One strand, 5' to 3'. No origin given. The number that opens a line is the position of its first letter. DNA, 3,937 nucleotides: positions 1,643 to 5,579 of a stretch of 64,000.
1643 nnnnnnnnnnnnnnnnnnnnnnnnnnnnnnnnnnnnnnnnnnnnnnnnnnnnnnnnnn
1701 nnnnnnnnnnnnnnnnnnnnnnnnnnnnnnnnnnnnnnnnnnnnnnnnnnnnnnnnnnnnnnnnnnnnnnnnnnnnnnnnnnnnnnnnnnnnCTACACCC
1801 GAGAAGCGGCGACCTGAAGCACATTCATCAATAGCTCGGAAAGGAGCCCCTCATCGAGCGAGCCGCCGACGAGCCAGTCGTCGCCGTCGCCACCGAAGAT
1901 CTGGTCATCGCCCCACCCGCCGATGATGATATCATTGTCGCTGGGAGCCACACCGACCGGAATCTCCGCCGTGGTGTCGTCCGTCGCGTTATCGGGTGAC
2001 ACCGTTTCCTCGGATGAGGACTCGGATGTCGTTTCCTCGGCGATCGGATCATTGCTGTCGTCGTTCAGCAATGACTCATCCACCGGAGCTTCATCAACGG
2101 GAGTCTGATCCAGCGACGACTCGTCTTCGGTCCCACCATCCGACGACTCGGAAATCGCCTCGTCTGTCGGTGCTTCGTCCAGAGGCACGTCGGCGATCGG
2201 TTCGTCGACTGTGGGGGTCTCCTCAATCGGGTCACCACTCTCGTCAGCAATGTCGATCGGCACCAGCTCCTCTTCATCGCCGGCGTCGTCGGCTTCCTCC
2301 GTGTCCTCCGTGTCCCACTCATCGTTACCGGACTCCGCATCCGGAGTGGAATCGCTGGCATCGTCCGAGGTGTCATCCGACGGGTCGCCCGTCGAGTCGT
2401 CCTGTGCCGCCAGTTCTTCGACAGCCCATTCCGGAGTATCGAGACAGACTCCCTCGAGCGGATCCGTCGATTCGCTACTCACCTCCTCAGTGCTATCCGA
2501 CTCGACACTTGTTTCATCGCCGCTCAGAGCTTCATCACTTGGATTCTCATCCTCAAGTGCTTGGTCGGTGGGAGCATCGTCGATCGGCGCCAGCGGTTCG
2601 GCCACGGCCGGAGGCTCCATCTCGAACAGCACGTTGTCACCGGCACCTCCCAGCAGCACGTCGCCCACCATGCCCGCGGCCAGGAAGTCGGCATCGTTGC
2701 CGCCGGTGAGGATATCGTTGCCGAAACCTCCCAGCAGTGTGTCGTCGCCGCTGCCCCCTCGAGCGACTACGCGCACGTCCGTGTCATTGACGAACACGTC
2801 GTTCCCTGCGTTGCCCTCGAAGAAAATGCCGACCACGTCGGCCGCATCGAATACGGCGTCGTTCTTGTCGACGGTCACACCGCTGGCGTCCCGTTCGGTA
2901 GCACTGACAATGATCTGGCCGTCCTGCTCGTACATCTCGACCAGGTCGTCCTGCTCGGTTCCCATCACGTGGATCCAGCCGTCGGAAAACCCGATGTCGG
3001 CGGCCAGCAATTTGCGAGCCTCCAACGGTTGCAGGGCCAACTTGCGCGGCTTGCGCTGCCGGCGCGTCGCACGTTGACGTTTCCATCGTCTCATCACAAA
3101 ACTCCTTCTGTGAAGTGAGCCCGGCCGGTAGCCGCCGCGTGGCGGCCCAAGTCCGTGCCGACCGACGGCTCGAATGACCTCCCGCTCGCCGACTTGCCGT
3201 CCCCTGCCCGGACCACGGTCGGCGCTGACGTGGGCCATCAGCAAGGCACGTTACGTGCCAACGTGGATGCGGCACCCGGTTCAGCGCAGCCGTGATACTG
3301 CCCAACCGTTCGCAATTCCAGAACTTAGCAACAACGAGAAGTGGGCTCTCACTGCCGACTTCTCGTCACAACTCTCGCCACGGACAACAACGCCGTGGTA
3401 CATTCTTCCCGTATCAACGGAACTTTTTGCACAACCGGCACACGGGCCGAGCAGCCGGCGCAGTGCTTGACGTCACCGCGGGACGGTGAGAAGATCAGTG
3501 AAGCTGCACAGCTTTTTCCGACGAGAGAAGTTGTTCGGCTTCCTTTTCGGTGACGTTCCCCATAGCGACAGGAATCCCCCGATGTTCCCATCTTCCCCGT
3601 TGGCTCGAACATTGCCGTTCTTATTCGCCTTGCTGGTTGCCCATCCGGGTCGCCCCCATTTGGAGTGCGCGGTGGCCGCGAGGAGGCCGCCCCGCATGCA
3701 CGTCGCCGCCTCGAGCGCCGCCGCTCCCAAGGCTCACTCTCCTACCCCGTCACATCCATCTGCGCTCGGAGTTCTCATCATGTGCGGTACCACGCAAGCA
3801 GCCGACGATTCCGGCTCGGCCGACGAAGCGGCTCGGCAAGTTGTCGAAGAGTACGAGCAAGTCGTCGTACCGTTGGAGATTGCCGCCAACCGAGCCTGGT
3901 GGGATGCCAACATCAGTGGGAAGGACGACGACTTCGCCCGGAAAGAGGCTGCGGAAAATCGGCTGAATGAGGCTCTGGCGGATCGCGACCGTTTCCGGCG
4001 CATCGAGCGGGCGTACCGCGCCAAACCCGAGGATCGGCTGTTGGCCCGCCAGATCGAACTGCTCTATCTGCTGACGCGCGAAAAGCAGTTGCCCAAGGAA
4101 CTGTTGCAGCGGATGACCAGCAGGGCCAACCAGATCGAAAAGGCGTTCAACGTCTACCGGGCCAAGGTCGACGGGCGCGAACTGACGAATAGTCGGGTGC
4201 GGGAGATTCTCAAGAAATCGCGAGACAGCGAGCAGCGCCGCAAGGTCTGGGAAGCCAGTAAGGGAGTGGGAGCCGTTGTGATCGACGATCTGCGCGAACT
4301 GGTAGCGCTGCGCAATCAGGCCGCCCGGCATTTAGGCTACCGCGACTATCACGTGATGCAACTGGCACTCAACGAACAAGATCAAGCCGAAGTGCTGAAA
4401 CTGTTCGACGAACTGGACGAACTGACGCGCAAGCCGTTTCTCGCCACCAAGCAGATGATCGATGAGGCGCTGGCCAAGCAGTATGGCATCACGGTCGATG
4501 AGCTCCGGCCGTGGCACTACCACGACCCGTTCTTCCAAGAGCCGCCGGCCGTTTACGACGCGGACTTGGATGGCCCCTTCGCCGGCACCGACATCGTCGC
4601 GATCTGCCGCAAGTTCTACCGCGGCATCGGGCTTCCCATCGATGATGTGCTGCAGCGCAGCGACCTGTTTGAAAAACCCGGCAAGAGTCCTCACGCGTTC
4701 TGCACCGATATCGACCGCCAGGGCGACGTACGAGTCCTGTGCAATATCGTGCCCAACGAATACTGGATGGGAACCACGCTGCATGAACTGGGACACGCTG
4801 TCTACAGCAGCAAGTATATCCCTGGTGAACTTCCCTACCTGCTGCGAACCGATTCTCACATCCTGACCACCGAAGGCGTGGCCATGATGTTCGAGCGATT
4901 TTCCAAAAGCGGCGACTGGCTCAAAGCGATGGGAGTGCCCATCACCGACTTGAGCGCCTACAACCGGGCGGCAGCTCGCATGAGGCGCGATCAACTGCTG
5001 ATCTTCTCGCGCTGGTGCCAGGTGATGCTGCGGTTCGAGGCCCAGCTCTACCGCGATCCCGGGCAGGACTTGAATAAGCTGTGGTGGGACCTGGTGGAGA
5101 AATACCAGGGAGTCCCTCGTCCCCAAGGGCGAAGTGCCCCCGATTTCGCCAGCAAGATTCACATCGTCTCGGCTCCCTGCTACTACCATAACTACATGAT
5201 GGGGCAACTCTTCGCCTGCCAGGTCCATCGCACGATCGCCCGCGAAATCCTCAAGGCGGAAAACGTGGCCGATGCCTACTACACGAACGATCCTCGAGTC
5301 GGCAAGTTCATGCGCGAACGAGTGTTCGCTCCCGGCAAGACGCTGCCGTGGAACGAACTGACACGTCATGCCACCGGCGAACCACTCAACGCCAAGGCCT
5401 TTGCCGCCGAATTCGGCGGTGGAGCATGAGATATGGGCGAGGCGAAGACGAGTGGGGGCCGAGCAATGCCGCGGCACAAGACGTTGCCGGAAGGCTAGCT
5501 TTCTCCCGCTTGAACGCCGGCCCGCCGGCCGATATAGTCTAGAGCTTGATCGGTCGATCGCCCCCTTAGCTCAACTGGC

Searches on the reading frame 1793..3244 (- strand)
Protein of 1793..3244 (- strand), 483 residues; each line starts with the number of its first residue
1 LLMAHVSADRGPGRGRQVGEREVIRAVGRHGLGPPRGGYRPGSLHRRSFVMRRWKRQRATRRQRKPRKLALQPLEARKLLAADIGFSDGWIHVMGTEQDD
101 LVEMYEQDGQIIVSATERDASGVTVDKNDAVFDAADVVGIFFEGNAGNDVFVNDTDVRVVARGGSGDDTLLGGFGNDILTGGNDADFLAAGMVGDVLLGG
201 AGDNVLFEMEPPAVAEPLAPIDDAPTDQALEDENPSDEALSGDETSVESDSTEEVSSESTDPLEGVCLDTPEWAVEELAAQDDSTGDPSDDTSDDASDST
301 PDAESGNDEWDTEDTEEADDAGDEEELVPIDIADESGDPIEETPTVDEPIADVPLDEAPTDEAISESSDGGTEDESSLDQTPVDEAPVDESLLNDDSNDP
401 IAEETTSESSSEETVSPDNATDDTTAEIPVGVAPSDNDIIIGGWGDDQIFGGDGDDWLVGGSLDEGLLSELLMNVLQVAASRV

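Call 26: search_protein_families(library=pfam, proteins=[window:1793-3244:-], max_evalue=0.0001)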
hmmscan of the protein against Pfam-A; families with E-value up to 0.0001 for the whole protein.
window:1793-3244:- (483 aa): 2 families
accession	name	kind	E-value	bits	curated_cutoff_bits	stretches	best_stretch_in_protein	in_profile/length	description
PF00353.25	HemolysinCabind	-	3.3e-11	43.4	23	1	163-191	2-30/36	RTX calcium-binding nonapeptide repeat (4 copies)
PF07595.18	Planc_extracel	-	5.2e-05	23.2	25.5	0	67-84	3-20/20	Planctomycete extracellular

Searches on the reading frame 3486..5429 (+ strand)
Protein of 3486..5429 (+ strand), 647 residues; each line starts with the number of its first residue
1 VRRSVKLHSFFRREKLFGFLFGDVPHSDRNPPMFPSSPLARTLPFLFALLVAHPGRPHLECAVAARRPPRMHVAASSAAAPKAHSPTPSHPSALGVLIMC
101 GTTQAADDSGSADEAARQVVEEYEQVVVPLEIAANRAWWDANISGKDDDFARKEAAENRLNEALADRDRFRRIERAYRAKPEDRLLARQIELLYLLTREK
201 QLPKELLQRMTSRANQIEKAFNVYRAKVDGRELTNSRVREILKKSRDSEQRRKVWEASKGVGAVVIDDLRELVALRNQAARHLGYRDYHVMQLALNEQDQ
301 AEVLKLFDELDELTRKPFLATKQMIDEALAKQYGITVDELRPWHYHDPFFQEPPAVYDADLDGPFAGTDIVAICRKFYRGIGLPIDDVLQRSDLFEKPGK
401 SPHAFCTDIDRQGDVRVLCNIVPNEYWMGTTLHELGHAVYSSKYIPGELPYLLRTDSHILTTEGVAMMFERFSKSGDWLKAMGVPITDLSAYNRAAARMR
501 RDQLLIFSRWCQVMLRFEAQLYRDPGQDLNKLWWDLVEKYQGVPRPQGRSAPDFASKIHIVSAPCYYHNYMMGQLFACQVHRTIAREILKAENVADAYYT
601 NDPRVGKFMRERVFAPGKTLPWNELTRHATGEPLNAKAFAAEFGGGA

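Call 26: search_protein_families(library=pfam, proteins=[window:3486-5429:+], max_evalue=0.0001)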
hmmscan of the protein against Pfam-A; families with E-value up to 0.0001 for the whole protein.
window:3486-5429:+ (647 aa): 3 families
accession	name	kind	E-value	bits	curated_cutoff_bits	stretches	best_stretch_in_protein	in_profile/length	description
PF01401.24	Peptidase_M2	-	4.3e-25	88.8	23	2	369-638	279-556/581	Angiotensin-converting enzyme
PF01432.26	Peptidase_M3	-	1e-19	71.7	27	2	393-644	190-456/457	Peptidase family M3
PF02074.21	Peptidase_M32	-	5.3e-11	42.3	25.1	1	566-641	410-483/489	Carboxypeptidase Taq (M32) metallopeptidase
